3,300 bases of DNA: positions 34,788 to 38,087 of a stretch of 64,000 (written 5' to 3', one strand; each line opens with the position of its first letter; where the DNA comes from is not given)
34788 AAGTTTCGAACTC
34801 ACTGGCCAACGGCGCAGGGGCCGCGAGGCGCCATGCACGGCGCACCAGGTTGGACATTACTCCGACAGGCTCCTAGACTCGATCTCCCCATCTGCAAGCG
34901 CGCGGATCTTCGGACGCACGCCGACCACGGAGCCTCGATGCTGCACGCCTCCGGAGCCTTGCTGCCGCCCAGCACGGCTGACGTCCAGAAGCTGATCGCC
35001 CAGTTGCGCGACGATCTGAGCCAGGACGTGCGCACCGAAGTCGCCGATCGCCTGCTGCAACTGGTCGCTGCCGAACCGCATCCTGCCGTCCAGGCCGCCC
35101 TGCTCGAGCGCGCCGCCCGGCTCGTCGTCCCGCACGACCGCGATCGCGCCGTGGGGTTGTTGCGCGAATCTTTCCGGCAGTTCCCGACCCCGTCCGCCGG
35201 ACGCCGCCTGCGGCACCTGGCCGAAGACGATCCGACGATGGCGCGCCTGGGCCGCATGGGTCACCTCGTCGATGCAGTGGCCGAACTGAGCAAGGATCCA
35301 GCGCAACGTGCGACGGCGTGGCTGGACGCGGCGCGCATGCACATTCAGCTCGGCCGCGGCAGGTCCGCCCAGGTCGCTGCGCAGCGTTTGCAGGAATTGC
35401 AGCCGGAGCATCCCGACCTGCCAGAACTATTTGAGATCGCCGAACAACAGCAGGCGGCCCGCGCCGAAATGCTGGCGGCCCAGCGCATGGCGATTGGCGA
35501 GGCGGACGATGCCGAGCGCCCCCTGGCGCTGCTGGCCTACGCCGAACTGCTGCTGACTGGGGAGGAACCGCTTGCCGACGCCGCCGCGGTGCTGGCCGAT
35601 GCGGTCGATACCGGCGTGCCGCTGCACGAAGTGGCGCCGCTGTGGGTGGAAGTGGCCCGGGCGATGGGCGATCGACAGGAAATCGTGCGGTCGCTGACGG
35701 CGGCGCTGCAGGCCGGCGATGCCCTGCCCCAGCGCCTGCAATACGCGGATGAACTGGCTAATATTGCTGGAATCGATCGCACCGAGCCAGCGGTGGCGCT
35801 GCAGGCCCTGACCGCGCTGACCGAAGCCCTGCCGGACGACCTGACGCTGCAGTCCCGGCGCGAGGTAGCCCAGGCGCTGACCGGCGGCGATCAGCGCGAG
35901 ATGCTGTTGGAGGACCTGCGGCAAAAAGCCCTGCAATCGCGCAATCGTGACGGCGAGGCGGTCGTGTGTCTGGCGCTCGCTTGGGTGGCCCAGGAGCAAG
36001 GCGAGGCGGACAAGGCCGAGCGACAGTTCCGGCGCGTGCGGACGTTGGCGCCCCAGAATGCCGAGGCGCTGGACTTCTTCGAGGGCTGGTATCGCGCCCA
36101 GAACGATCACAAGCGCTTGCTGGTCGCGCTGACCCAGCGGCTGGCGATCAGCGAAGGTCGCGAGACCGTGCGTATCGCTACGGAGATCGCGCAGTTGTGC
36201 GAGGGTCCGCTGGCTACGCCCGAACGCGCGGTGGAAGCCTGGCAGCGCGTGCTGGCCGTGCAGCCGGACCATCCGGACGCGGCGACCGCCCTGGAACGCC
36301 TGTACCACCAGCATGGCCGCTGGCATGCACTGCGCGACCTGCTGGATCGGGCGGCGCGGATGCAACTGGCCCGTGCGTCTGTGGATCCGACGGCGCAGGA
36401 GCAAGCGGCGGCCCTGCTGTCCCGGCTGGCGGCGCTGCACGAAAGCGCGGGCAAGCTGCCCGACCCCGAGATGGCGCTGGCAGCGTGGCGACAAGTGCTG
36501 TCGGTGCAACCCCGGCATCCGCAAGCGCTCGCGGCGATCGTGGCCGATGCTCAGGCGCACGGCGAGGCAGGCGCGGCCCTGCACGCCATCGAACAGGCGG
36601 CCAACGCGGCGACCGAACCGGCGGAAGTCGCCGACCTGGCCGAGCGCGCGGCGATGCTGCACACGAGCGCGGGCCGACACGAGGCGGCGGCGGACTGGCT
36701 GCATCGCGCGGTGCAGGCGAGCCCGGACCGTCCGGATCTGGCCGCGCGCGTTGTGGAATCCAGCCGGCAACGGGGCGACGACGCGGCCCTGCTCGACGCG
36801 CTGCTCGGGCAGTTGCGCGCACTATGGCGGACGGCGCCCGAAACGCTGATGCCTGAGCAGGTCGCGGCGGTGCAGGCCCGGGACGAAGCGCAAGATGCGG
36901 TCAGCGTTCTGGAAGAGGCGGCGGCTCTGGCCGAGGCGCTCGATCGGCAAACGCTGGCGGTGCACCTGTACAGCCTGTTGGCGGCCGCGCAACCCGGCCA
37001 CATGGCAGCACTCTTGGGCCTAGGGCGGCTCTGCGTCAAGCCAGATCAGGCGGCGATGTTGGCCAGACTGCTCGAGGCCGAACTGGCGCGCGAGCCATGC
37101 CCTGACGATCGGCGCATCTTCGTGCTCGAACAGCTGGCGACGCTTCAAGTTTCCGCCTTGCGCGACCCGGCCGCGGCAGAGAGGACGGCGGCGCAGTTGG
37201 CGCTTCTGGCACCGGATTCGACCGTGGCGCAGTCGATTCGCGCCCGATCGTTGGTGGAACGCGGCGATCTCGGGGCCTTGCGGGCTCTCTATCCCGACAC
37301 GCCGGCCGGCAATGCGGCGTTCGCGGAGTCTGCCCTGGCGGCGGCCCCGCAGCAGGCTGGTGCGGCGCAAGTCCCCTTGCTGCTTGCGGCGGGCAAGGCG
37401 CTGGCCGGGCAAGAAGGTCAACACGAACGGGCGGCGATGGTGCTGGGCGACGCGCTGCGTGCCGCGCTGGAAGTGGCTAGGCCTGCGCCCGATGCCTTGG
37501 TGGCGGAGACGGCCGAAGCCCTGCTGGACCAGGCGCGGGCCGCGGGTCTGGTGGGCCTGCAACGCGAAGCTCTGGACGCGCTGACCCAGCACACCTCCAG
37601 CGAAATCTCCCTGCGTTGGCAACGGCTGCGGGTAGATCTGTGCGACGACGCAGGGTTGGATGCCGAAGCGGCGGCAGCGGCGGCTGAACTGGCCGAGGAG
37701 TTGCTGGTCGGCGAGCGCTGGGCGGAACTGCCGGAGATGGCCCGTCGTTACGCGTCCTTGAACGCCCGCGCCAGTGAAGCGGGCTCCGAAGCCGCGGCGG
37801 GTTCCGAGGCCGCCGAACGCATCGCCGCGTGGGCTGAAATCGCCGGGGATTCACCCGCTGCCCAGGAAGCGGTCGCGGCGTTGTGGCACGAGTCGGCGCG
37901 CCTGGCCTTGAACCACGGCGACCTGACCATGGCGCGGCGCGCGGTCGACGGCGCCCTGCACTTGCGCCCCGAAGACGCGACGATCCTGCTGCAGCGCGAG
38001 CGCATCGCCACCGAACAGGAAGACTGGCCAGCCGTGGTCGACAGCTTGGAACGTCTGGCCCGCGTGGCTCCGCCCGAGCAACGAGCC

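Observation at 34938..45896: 3,652-aa single-ORF all-helical TPR-like giant protein sitting directly upstream of argC-argB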

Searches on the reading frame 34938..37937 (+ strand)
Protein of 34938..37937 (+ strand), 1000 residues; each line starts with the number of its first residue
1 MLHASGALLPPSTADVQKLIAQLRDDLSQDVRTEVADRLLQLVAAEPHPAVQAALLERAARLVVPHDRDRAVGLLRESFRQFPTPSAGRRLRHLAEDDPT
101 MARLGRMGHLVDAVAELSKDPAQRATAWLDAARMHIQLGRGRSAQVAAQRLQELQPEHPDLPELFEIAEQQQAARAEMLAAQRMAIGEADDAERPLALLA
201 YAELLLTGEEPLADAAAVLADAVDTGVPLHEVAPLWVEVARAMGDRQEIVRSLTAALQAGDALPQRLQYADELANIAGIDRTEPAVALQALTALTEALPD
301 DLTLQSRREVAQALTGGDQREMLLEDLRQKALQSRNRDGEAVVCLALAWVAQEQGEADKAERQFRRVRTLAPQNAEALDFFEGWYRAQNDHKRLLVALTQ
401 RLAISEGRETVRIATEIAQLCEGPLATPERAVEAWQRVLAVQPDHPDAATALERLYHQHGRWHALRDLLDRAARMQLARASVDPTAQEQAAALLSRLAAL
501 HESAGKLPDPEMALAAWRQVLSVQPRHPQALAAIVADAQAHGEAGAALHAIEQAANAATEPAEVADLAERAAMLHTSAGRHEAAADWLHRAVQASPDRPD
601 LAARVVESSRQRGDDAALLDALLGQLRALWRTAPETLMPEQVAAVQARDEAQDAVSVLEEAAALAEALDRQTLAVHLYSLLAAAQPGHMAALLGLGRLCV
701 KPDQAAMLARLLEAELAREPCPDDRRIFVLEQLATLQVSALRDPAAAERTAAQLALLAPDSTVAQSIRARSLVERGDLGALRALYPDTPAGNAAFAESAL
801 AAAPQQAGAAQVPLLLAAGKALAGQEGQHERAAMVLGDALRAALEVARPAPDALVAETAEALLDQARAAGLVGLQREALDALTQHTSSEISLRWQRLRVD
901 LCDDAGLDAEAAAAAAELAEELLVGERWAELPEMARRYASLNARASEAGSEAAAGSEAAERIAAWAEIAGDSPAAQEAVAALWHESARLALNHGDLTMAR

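Call 11: find_homologous_proteins(query=window:34938-37937:+, max_evalue=0.00001)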
Query window:34938-37937:+ (1000 aa): 35 proteins with E <= 0.00001 among 8000 candidates.
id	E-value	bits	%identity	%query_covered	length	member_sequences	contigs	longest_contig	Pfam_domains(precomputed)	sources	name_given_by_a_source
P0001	3.4e-83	299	49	38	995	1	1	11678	PF00515.35,PF13181.13,PF07719.24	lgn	-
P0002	5.5e-39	153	31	20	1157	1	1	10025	PF13414.13,PF13176.13,PF13428.13,PF25064.2,PF14559.13,PF00515.35,PF13424.13,PF13432.13,PF13429.13,PF13181.13,PF07719.24,PF13174.13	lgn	-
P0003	8.4e-28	116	30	23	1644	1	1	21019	PF14559.13,PF13431.13,PF13414.13,PF00515.35,PF13176.13,PF13428.13,PF13181.13,PF25064.2,PF07719.24,PF13174.13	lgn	-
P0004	2.0e-26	111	37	17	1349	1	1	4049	PF14559.13,PF13431.13,PF13414.13,PF00515.35,PF12895.14,PF13176.13,PF13428.13,PF13181.13,PF25064.2,PF07719.24,PF13174.13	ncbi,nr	ncbi:MAG TPA: hypothetical protein VHO06_10820, partial [Polyangia bacterium]|nr:hypothetical protei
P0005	2.6e-25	107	30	27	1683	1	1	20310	PF13431.13,PF13414.13,PF13176.13,PF13428.13,PF25064.2,PF14559.13,PF00515.35,PF13424.13,PF13432.13,PF13429.13,PF13181.13,PF07719.24,PF13174.13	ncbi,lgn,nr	ncbi:MAG: tetratricopeptide repeat protein [Myxococcaceae bacterium]|nr:tetratricopeptide repeat pro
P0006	1.0e-23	102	27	17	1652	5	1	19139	PF13431.13,PF23914.2,PF13414.13,PF13176.13,PF13428.13,PF25064.2,PF14559.13,PF00515.35,PF12895.14,PF13424.13,PF13432.13,PF13181.13,PF07719.24,PF13174.13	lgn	-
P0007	2.8e-22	97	27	29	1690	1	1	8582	PF14559.13,PF13431.13,PF13414.13,PF00515.35,PF13424.13,PF13176.13,PF13428.13,PF13181.13,PF25064.2,PF07719.24,PF13174.13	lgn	-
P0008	6.3e-21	93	26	32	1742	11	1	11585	PF13431.13,PF13414.13,PF13176.13,PF13428.13,PF25064.2,PF14559.13,PF24575.2,PF00515.35,PF13424.13,PF13432.13,PF13181.13,PF07719.24,PF13174.13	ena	-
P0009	7.1e-20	89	27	26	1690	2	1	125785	PF14559.13,PF13431.13,PF13414.13,PF00515.35,PF13424.13,PF13176.13,PF13428.13,PF13181.13,PF25064.2,PF07719.24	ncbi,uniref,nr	ncbi:Adventurous gliding motility protein K [Myxococcus sp. RHSTA-1-4]|uniref:Adventurous gliding mo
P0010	3.4e-19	87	42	5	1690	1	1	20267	PF13431.13,PF13414.13,PF13176.13,PF13428.13,PF25064.2,PF14559.13,PF00515.35,PF13424.13,PF13432.13,PF13181.13,PF07719.24,PF13174.13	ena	-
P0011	5.0e-19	87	27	27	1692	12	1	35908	PF13431.13,PF13414.13,PF13176.13,PF13428.13,PF25064.2,PF14559.13,PF00515.35,PF13424.13,PF13432.13,PF13181.13,PF07719.24,PF13174.13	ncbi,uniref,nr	ncbi:tetratricopeptide repeat protein [Myxococcus sp. CA051A]|uniref:tetratricopeptide repeat protei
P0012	2.9e-18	84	29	31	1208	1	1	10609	PF14559.13,PF13431.13,PF13414.13,PF00515.35,PF13424.13,PF13176.13,PF13428.13,PF13181.13,PF25064.2,PF07719.24,PF13174.13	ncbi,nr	ncbi:MAG: tetratricopeptide repeat protein, partial [Deltaproteobacteria bacterium]|nr:tetratricopep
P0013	1.3e-17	82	26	29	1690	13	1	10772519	PF14559.13,PF13431.13,PF13414.13,PF00515.35,PF13424.13,PF13176.13,PF13428.13,PF13181.13,PF25064.2,PF07719.24,PF13174.13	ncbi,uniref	ncbi:Adventurous gliding motility protein K [Myxococcus faecalis]|uniref:Adventurous gliding motilit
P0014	1.8e-17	81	27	27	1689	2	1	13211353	PF14559.13,PF13431.13,PF13424.13,PF13176.13,PF13428.13,PF13181.13,PF25064.2,PF07719.24,PF13174.13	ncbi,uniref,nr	ncbi:tetratricopeptide repeat protein [Pyxidicoccus parkwayensis]|uniref:Tetratricopeptide repeat pr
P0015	2.1e-17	81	27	44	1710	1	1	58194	PF14559.13,PF13431.13,PF13414.13,PF00515.35,PF13176.13,PF13432.13,PF13428.13,PF13181.13,PF25064.2,PF07719.24,PF13174.13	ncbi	ncbi:MAG: tetratricopeptide repeat protein [Myxococcales bacterium]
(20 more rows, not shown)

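Call 15: find_encoding_contigs(protein=P0001, flank=10000, max_places=4)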
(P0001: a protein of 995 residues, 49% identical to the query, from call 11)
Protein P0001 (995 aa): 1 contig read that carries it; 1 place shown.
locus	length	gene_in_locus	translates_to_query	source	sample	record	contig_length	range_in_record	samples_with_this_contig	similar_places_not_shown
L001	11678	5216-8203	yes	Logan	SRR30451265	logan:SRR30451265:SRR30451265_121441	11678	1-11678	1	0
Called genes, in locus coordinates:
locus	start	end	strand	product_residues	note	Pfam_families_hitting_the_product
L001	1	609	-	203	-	?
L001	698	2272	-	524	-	PF07690:MFS_1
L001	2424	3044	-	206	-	-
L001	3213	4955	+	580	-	PF03460:NIR_SIR_ferr, PF01077:NIR_SIR, PF03460:NIR_SIR_ferr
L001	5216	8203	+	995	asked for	PF07719:TPR_2 (faint), PF00515:TPR_1 (faint), PF13181:TPR_8 (faint)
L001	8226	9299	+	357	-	PF01118:Semialdhyde_dh, PF22698:Semialdhyde_dhC_1, PF02774:Semialdhyde_dhC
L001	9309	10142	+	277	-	PF00696:AA_kinase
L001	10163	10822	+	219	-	-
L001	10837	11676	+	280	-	?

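Call 33: find_encoding_contigs(protein=P0013, flank=10000, max_places=2)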
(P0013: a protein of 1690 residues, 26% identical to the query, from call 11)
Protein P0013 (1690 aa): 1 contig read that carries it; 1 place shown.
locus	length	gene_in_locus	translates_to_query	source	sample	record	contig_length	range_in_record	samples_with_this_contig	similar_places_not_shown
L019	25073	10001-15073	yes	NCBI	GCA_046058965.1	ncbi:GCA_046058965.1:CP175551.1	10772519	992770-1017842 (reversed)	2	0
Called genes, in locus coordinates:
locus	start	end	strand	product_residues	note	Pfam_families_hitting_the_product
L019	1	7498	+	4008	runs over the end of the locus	PF00501:AMP-binding, PF13193:AMP-binding_C, PF00550:PP-binding, PF00668:Condensation, PF00501:AMP-binding, PF13193:AMP-binding_C, PF00550:PP-binding, PF00668:Condensation, +9 more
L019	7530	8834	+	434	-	-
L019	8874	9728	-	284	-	PF08713:DNA_alkylation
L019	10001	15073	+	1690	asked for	PF00515:TPR_1 (faint), PF07719:TPR_2 (faint), PF13174:TPR_6 (faint), PF13181:TPR_8 (faint), PF13428:TPR_14 (faint), PF14559:TPR_19 (faint), PF25064:ARM_TT21_5th (faint), PF13176:TPR_7 (faint), +3 more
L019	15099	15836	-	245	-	PF00994:MoCF_biosynth, PF24102:FLAD1_M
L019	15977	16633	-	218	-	PF02223:Thymidylate_kin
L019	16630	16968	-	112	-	-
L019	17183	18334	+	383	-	PF00926:DHBP_synthase, PF00925:GTP_cyclohydro2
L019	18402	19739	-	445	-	PF00291:PALP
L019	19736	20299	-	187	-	PF05495:zf-CHY (faint)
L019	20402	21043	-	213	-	PF01135:PCMT, PF13847:Methyltransf_31, PF08241:Methyltransf_11 (weak), PF13649:Methyltransf_25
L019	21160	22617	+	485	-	-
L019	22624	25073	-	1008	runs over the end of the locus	PF17191:RecG_wedge, PF01336:tRNA_anti-codon, PF00270:DEAD, PF04851:ResIII, PF13604:AAA_30 (faint), PF00271:Helicase_C, PF22590:Cas3-like_C_2 (weak), PF19833:RecG_dom3_C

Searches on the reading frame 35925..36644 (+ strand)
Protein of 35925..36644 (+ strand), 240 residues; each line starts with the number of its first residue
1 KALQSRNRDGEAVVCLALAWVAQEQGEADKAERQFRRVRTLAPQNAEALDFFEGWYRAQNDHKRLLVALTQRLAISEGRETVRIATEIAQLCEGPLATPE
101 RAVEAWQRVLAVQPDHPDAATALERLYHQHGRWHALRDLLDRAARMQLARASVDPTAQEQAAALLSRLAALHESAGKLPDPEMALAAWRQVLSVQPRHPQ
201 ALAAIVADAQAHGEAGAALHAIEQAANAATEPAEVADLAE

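Call 64: find_homologous_proteins(query=A5, max_evalue=1e-10)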
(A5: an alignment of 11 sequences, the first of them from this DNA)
Query A5 (11 sequences): 8000 candidates shared short words with the query, none scored E <= 1e-10.
